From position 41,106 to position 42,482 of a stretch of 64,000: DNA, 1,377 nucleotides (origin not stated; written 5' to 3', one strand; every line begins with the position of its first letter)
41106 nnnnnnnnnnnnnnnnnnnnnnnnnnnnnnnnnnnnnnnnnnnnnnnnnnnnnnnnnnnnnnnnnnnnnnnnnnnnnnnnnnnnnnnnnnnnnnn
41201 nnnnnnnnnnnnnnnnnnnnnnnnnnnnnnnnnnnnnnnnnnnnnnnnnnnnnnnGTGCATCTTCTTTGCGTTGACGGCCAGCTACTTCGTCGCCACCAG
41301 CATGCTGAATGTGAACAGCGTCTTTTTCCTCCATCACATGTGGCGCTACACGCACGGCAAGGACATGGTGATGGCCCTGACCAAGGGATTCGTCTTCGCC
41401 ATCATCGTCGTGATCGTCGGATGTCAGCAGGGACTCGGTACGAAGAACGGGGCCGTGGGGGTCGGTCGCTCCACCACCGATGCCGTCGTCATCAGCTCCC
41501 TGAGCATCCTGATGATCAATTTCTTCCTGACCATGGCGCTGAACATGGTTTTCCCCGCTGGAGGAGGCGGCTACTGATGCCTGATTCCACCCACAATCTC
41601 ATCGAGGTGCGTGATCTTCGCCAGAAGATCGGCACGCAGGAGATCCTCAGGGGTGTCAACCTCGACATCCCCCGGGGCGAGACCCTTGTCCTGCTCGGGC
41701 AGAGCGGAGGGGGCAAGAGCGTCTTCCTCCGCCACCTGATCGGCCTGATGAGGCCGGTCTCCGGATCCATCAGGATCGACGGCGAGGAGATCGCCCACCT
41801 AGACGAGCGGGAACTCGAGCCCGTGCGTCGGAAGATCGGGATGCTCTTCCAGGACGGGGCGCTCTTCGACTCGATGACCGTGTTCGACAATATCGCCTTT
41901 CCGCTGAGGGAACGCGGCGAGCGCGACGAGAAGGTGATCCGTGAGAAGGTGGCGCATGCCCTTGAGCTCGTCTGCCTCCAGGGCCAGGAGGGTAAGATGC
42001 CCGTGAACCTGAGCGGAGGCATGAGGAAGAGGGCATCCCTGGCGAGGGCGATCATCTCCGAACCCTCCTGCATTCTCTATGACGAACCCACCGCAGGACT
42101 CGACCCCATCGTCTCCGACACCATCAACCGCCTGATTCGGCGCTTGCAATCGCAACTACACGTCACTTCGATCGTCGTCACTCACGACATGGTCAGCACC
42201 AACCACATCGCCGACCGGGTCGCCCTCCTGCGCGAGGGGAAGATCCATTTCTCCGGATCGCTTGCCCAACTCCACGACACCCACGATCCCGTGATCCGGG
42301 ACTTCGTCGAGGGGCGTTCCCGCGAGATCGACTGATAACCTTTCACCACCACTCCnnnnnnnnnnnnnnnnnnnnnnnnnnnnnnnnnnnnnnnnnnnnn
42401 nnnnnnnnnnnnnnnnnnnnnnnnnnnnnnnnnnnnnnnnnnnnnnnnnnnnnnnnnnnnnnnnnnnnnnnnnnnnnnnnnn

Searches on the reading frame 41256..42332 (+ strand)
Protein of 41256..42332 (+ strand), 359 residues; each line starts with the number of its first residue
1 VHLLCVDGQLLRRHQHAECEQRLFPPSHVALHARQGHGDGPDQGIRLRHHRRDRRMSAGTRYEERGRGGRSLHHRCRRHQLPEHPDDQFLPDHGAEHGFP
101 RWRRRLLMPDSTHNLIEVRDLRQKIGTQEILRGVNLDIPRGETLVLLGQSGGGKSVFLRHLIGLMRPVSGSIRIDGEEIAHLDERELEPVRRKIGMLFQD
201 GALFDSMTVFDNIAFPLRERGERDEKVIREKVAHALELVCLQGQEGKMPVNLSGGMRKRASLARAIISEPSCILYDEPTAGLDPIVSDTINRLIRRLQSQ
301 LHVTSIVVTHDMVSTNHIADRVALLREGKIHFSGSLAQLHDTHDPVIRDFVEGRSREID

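Call 39: search_protein_families(library=pfam, proteins=[window:41256-42332:+], max_evalue=0.00001)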
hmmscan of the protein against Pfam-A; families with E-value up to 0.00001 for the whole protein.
window:41256-42332:+ (359 aa): 1 family
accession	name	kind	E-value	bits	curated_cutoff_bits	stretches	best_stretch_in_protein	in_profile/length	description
PF00005.33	ABC_tran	-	1.3e-31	110.4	25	1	131-280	1-137/137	ABC transporter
